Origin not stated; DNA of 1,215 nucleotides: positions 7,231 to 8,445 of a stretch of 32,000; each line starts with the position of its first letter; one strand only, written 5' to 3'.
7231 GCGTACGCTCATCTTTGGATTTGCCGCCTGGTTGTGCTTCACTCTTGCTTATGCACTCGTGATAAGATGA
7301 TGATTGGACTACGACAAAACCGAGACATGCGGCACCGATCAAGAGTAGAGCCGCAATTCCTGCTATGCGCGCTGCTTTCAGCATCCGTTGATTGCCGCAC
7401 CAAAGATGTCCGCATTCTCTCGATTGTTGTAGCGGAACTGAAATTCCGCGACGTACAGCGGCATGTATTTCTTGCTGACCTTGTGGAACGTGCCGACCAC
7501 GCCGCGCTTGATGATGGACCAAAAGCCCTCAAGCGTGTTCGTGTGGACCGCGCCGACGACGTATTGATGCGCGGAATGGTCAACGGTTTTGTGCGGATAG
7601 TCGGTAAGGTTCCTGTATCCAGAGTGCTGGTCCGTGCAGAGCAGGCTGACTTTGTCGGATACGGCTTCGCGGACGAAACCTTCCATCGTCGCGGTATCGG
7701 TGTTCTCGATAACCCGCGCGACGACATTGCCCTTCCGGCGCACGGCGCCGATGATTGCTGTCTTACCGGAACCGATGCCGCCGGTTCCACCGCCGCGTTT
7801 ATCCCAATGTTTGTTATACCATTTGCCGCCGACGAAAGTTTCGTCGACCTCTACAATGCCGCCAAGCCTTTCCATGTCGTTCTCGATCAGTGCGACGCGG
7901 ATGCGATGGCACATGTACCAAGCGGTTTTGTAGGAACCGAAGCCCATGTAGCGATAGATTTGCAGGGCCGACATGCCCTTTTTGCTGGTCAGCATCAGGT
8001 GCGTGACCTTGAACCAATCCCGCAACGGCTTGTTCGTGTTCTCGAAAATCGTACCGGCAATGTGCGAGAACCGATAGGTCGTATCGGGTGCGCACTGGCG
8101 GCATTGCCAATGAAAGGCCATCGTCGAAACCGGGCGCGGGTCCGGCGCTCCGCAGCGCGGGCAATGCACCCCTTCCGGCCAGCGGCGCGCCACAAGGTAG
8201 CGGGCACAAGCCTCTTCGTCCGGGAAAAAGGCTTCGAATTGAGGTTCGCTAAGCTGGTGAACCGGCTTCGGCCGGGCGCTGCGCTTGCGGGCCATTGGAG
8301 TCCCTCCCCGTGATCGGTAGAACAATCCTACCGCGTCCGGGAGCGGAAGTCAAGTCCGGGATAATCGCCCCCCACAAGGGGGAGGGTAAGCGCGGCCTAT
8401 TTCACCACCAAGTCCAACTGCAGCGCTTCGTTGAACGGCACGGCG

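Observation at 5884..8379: IS1595-family element with 1.5 kb of cargo, inserted into a REP hairpin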

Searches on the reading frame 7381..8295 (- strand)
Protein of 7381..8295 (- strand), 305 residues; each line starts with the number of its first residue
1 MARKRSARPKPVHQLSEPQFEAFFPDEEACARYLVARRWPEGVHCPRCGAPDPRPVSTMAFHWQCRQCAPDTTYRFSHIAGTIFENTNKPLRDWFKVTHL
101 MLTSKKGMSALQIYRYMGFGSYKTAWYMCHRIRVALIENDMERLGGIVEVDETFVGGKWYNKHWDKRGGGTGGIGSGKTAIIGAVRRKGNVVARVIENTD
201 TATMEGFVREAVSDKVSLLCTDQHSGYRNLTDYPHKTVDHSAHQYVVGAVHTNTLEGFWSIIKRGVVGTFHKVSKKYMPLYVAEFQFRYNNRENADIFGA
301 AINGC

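Call 7: search_protein_families(library=pfam, proteins=[window:7381-8295:-], max_evalue=0.1)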
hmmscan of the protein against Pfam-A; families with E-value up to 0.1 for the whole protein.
window:7381-8295:- (305 aa): 2 families
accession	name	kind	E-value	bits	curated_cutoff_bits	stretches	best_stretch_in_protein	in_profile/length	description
PF12762.13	DDE_Tnp_IS1595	-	8.5e-38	130.2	27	1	144-290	2-153/153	ISXO2-like transposase domain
PF12760.12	Zn_ribbon_IS1595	-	1.6e-10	41.2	25.4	1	25-68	1-43/46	Transposase zinc-ribbon domain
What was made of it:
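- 7378..8295 (-): IS1595-family DDE transposase, 305 aa, intact. It has an N-terminal zinc ribbon. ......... lies upstream of the ATG. Pfam PF12762 at 8.5e-38 and PF12760 at 1.6e-10 (call 7).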

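Call 8: search_protein_families(library=ncbifam, proteins=[window:7381-8295:-], max_evalue=0.1)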
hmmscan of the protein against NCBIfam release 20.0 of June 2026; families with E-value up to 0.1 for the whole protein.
window:7381-8295:- (305 aa): 2 families
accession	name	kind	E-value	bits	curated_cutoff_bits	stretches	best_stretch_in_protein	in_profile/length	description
NF033547.1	transpos_IS1595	equivalog_domain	1.1e-60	205.2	75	1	86-292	1-215/215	IS1595 family transposase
NF033558.1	transpos_IS1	equivalog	0.028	14.3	100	0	186-240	122-176/199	IS1 family transposase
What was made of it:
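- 7378..8295 (-): NCBIfam NF033547 at 1.1e-60, covering 1-215 of 215 model positions (call 8).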

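Call 30: search_protein_families(library=padloc, proteins=[window:7381-8295:-], max_evalue=1)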
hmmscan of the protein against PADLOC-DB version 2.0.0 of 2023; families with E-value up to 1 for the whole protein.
window:7381-8295:- (305 aa): 0 families

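Call 34: search_dna_similar(query=window:7381-8295:-, collection=plasmids, mode=protein, max_rows=25)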
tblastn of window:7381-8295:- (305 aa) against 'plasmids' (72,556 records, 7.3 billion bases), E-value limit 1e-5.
Records with a match: 413; places in all: 589; records where one place covers at least 80% of the query: 285.
Best place of each record, by identity: <60% 413.
By first word of the organism name: Pseudosulfitobacter 68; Sinorhizobium 34; Ralstonia 29; Acinetobacter 20; Xanthomonas 18; Aeromonas 17; Rhizobium 15; Mesorhizobium 14; Chondrinema 10; Bacteroides 8; and 86 more.
By predicted mobility (MOB-suite, as given by PLSDB): non-mobilizable 193; conjugative 149; mobilizable 71.
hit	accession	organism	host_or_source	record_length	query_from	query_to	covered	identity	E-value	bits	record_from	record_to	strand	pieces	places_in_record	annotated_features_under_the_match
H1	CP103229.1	Bacteroides faecis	Homo sapiens,cell culture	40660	24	296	90%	41.3%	7e-53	192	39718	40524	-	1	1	IS1595 family transposase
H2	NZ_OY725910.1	Bacteroides finegoldii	-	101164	24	292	88%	41.2%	4e-51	188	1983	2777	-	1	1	none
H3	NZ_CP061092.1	Roseomonas marmotae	Marmota himalayana,pure culture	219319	7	292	94%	37.5%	9e-45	169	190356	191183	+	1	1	IS1595 family transposase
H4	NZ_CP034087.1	Methylocystis rosea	cell culture,groundwater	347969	20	293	90%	38.8%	8e-41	158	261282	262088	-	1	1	IS1595 family transposase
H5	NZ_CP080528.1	Mesorhizobium sp. AR07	Oxytropis sp.,Cell culture,root nodule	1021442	19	296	91%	37.1%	6e-42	161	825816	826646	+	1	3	record has no annotation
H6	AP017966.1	Candidatus Megaera polyxenophila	-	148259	19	302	93%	35.4%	9e-40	155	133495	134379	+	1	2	transposase | hypothetical protein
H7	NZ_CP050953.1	Rhodococcus sp. DMU1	cell culture,activated sludge in our lab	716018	9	292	93%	35.2%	7e-40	155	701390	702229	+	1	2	IS1595 family transposase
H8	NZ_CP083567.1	Sulfitobacter sp. W027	-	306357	14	298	93%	34.9%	2e-36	145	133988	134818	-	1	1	IS1595 family transposase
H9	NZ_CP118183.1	Entomospira culicis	Culex pipiens,cell culture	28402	24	293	89%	36.4%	2e-44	169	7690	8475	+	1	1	IS1595 family transposase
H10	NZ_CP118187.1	Entomospira culicis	Culex pipiens,cell culture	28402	24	293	89%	36.4%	2e-44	169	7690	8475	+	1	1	IS1595 family transposase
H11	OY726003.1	Phocaeicola massiliensis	-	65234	24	288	87%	37.1%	2e-42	163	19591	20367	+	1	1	record has no annotation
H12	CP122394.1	Geminicoccaceae bacterium SCSIO 64248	Montipora informis (coral)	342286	9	293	93%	34.4%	9e-29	123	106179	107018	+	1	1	IS1595 family transposase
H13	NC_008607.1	Pelobacter propionicus DSM 2379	-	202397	13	292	92%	34.5%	4e-37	147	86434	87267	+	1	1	IS1595-like element ISPepr2 family transposase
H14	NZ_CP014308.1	Burkholderia sp. PAMC 26561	single cell,lichen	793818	8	294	94%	33.5%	3e-30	127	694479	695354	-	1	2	none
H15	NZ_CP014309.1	Burkholderia sp. PAMC 26561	single cell,lichen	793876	8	294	94%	33.5%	4e-30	127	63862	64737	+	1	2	none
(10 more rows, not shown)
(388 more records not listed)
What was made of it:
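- Closest known: IS1595 family, ISNwi1-type subgroup with passenger genes. Different: The closest annotated plasmid transposases are 41% identical or less (call 34).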

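Call 77: find_homologous_proteins(query=window:7381-8295:-, max_evalue=1e-40)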
Query window:7381-8295:- (305 aa): 7486 proteins with E <= 1e-40 among 8000 candidates; the best 120 are listed.
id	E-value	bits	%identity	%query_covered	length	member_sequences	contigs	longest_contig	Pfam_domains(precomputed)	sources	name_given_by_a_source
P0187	8.5e-215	730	100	100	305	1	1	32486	PF12760.13,PF12762.14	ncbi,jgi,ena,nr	ncbi:MAG TPA: IS1595 family transposase [Xanthobacteraceae bacterium]|nr:IS1595 family transposase [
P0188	2.6e-195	666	91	100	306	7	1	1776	PF12760.13,PF12762.14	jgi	jgi:IS1 family transposase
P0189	6.5e-184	628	90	95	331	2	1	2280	PF12760.13,PF12762.14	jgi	jgi:IS1 family transposase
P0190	1.3e-170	585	82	99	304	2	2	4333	PF12760.13,PF12762.14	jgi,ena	jgi:hypothetical protein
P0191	2.3e-164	564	96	81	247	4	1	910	PF12762.14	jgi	jgi:transposase-like protein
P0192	1.8e-161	555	77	99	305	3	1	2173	PF12760.13,PF12762.14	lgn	-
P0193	2.0e-161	554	78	98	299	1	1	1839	PF12760.13,PF12762.14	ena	-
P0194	2.1e-161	554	78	99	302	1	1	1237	PF12760.13,PF12762.14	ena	-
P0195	2.0e-158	545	76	100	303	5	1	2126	PF12760.13,PF12762.14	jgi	jgi:transposase-like protein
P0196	3.6e-158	544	76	98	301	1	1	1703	PF12760.13,PF12762.14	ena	-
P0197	5.3e-158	543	75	100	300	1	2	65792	PF12760.13,PF12762.14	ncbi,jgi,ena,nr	ncbi:MAG TPA: IS1595 family transposase [Xanthobacteraceae bacterium]|nr:IS1595 family transposase [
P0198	7.6e-158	543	76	98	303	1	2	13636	PF12760.13,PF12762.14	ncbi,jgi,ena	-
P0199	6.0e-157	540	76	98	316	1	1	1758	PF12760.13,PF12762.14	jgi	-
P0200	1.1e-156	539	78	98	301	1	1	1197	PF12760.13,PF12762.14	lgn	-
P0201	1.3e-156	539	75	98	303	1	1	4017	PF12760.13,PF12762.14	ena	-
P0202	5.4e-156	537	74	100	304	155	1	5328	PF12760.13,PF12762.14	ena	-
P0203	9.6e-156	536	75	98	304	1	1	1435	PF12760.13,PF12762.14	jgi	jgi:transposase-like protein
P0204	4.7e-155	534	74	99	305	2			PF12760.13,PF12762.14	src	-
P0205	5.1e-155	533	76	100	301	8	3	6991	PF12760.13,PF12762.14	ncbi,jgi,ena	-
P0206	7.0e-155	533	75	99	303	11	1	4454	PF12760.13,PF12762.14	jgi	jgi:IS1 family transposase/transposase-like protein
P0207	1.2e-154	532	75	99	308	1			PF12760.13,PF12762.14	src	-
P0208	1.9e-154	532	74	98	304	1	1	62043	PF12760.13,PF12762.14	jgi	jgi:transposase-like protein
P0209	2.7e-154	531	72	99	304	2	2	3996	PF12760.13,PF12762.14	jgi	jgi:ISXO2-like transposase domain/Transposase zinc-ribbon domain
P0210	3.6e-154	531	74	99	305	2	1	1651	PF12760.13,PF12762.14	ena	-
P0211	3.9e-154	530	74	99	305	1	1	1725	PF12760.13,PF12762.14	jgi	jgi:hypothetical protein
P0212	8.0e-154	529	73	100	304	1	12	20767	PF12760.13,PF12762.14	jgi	jgi:hypothetical protein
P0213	8.8e-154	529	75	100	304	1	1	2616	PF12760.13,PF12762.14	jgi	jgi:hypothetical protein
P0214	1.4e-153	529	75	98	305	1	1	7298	PF12760.13,PF12762.14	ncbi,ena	-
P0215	1.4e-153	529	73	99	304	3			PF12760.13,PF12762.14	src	-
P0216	2.7e-153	528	76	97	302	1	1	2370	PF12760.13,PF12762.14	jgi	jgi:transposase-like protein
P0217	3.4e-153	527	72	98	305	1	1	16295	PF12760.13,PF12762.14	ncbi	-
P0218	3.8e-153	527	73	99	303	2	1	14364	PF12760.13,PF12762.14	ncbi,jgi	ncbi:MAG: IS1595 family transposase [Methylocella sp.]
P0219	5.3e-153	527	71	99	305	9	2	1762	PF12760.13,PF12762.14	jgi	-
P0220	5.4e-153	527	73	98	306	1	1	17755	PF12760.13,PF12762.14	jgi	jgi:ISXO2-like transposase domain/Transposase zinc-ribbon domain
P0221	5.7e-153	527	74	98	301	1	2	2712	PF12760.13,PF12762.14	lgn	-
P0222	5.8e-153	527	72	99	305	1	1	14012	PF12760.13,PF12762.14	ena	-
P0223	7.1e-153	526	74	97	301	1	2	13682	PF12760.13,PF12762.14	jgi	jgi:transposase-like protein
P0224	7.5e-153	526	74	99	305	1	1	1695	PF12760.13,PF12762.14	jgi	-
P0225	8.2e-153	526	72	99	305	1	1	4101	PF12760.13,PF12762.14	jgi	jgi:IS1 family transposase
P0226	1.4e-152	525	75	98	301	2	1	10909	PF12760.13,PF12762.14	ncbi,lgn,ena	-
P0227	1.5e-152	525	74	100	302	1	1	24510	PF12760.13,PF12762.14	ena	-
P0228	1.8e-152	525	72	100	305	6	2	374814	PF12760.13,PF12762.14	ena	-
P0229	2.5e-152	525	73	98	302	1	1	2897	PF12760.13,PF12762.14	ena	-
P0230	2.8e-152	524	72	99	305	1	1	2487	PF12760.13,PF12762.14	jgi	jgi:IS1 family transposase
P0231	3.4e-152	524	73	100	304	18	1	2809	PF12760.13,PF12762.14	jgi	jgi:hypothetical protein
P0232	6.5e-152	523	73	99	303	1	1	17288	PF12760.13,PF12762.14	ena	-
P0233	6.5e-152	523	73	100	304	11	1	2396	PF12760.13,PF12762.14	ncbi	-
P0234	6.7e-152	523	72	100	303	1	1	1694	PF12760.13,PF12762.14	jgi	-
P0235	8.0e-152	523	72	100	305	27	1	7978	PF12760.13,PF12762.14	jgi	jgi:transposase-like protein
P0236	8.1e-152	523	75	98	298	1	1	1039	PF12760.13,PF12762.14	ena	-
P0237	8.7e-152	523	73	97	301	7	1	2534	PF12760.13,PF12762.14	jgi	jgi:transposase-like protein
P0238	1.0e-151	523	72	100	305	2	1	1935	PF12760.13,PF12762.14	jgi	jgi:hypothetical protein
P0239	1.1e-151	522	72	99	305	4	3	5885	PF12760.13,PF12762.14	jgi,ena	-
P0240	1.2e-151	522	73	98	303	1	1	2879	PF12760.13,PF12762.14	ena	-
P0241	1.3e-151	522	74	98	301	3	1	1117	PF12760.13,PF12762.14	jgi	jgi:IS1 family transposase/transposase-like protein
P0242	1.4e-151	522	73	100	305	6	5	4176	PF12760.13,PF12762.14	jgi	jgi:hypothetical protein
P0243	1.5e-151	522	72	100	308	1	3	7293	PF12760.13,PF12762.14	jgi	jgi:transposase-like protein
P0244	1.5e-151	522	73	98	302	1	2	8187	PF12760.13,PF12762.14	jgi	jgi:transposase-like protein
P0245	1.6e-151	522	73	98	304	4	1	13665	PF12760.13,PF12762.14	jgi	jgi:transposase-like protein/IS1 family transposase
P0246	1.7e-151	522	73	99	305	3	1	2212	PF12760.13,PF12762.14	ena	-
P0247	2.0e-151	522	75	98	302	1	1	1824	PF12760.13,PF12762.14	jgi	jgi:transposase-like protein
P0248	3.0e-151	521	73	99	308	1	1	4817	PF12760.13,PF12762.14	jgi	jgi:transposase-like protein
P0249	3.2e-151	521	73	98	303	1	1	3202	PF12760.13,PF12762.14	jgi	jgi:IS1 family transposase/transposase-like protein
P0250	3.5e-151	521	71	100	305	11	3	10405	PF12760.13,PF12762.14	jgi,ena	-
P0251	4.3e-151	521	73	99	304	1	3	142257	PF12760.13,PF12762.14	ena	-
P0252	4.4e-151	520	71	99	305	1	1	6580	PF12760.13,PF12762.14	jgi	jgi:IS1 family transposase/transposase-like protein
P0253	4.6e-151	520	73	98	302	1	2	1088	PF12760.13,PF12762.14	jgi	jgi:transposase-like protein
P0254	5.3e-151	520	71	100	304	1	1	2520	PF12760.13,PF12762.14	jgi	jgi:transposase-like protein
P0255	6.2e-151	520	73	100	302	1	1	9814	PF12760.13,PF12762.14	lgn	-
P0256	1.1e-150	519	72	99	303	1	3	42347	PF12760.13,PF12762.14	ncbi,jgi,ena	-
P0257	1.3e-150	519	73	99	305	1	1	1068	PF12760.13,PF12762.14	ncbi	-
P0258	1.4e-150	519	72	99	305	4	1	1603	PF12760.13,PF12762.14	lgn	-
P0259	1.5e-150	519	71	100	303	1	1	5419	PF12760.13,PF12762.14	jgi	jgi:IS1 family transposase/transposase-like protein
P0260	1.5e-150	519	73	98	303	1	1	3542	PF12760.13,PF12762.14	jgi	jgi:IS1 family transposase/ribosomal protein L37AE/L43A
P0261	1.6e-150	519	74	97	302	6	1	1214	PF12760.13,PF12762.14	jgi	jgi:transposase-like protein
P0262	1.6e-150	519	71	100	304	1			PF12760.13,PF12762.14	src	-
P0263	1.8e-150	518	73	98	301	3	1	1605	PF12760.13,PF12762.14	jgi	jgi:hypothetical protein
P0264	2.0e-150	518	73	98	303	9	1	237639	PF12760.13,PF12762.14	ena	-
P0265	2.0e-150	518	73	98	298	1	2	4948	PF12760.13,PF12762.14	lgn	-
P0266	2.4e-150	518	72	100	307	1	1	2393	PF12760.13,PF12762.14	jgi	jgi:IS1 family transposase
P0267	2.4e-150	518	71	99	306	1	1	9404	PF12760.13,PF12762.14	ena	-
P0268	2.5e-150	518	73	98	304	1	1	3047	PF12760.13,PF12762.14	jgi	jgi:hypothetical protein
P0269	3.2e-150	518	73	97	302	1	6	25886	PF12760.13,PF12762.14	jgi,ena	jgi:transposase-like protein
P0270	3.3e-150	518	72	99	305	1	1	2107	PF12760.13,PF12762.14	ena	-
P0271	3.5e-150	518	71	99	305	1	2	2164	PF12760.13,PF12762.14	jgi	jgi:IS1 family transposase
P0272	4.7e-150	517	73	97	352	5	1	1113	PF12760.13,PF12762.14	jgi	jgi:IS1 family transposase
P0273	5.0e-150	517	72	98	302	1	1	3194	PF12760.13,PF12762.14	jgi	jgi:transposase-like protein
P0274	5.8e-150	517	71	99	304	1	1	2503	PF12760.13,PF12762.14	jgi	jgi:IS1 family transposase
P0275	6.5e-150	517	73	100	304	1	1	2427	PF12760.13,PF12762.14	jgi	jgi:transposase-like protein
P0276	6.9e-150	517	72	100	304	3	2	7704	PF12760.13,PF12762.14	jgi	jgi:transposase-like protein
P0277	7.3e-150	516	71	99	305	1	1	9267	PF12760.13,PF12762.14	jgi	jgi:IS1 family transposase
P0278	8.4e-150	516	72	98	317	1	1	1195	PF12760.13,PF12762.14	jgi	jgi:IS1 family transposase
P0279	9.3e-150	516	71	98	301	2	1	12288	PF12760.13,PF12762.14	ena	-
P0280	9.6e-150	516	71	99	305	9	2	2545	PF12760.13,PF12762.14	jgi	jgi:IS1 family transposase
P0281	1.0e-149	516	74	100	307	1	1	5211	PF12760.13,PF12762.14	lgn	-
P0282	1.1e-149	516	71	98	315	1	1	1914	PF12760.13,PF12762.14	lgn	-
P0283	1.3e-149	516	71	99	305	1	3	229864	PF12760.13,PF12762.14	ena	-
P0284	1.4e-149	516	71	99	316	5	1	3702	PF12760.13,PF12762.14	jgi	jgi:transposase-like protein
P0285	1.4e-149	516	72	98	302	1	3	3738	PF12760.13,PF12762.14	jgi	jgi:transposase-like protein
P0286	1.6e-149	515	71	100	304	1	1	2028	PF12760.13,PF12762.14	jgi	jgi:transposase-like protein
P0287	1.6e-149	515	73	100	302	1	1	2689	PF12760.13,PF12762.14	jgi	jgi:transposase-like protein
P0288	1.8e-149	515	73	98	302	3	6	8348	PF12760.13,PF12762.14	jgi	jgi:transposase-like protein/IS1 family transposase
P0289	1.8e-149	515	73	98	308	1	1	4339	PF12760.13,PF12762.14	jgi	jgi:transposase-like protein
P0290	2.3e-149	515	70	99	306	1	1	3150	PF12760.13,PF12762.14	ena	-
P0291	2.5e-149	515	72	98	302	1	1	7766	PF12760.13,PF12762.14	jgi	jgi:transposase-like protein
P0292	3.4e-149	514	71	100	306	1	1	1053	PF12760.13,PF12762.14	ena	-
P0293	3.6e-149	514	70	99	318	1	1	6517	PF12760.13,PF12762.14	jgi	jgi:hypothetical protein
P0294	3.7e-149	514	73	100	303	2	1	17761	PF12760.13,PF12762.14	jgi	jgi:transposase-like protein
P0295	3.8e-149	514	72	98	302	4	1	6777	PF12760.13,PF12762.14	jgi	-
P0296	3.9e-149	514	72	99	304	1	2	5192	PF12760.13,PF12762.14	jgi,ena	-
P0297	4.1e-149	514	71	99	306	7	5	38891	PF12760.13,PF12762.14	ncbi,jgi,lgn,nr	ncbi:MAG: IS1595 family transposase [Methyloceanibacter sp.]|jgi:transposase-like protein|nr:IS1595 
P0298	4.7e-149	514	71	99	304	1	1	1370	PF12760.13,PF12762.14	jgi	jgi:transposase-like protein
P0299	6.3e-149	513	72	100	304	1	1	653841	PF12760.13,PF12762.14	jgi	jgi:IS1 family transposase/transposase-like protein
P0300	7.1e-149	513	71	99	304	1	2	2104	PF12760.13,PF12762.14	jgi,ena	jgi:hypothetical protein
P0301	7.5e-149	513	71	99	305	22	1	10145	PF12760.13,PF12762.14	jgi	jgi:IS1 family transposase/transposase-like protein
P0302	8.0e-149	513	71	99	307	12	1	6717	PF12760.13,PF12762.14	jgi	jgi:IS1 family transposase/transposase-like protein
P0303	8.6e-149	513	71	97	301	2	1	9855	PF12760.13,PF12762.14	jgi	jgi:transposase-like protein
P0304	9.1e-149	513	71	98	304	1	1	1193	PF12760.13,PF12762.14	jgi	jgi:IS1 family transposase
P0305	1.0e-148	513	72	98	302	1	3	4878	PF12760.13,PF12762.14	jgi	jgi:transposase-like protein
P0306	1.0e-148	513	72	98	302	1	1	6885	PF12760.13,PF12762.14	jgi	jgi:transposase-like protein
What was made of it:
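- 7378..8295 (-): More than 7,000 relatives score E <= 1e-40 (call 77).
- On ISNwi1 subgroup of IS1595: No ISfinder sequences were available, and source names say only 'IS1595 family transposase' (call 77).
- Tried and rejected: It could not be assigned, because no source gives more than 'IS1595 family transposase' (call 77).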
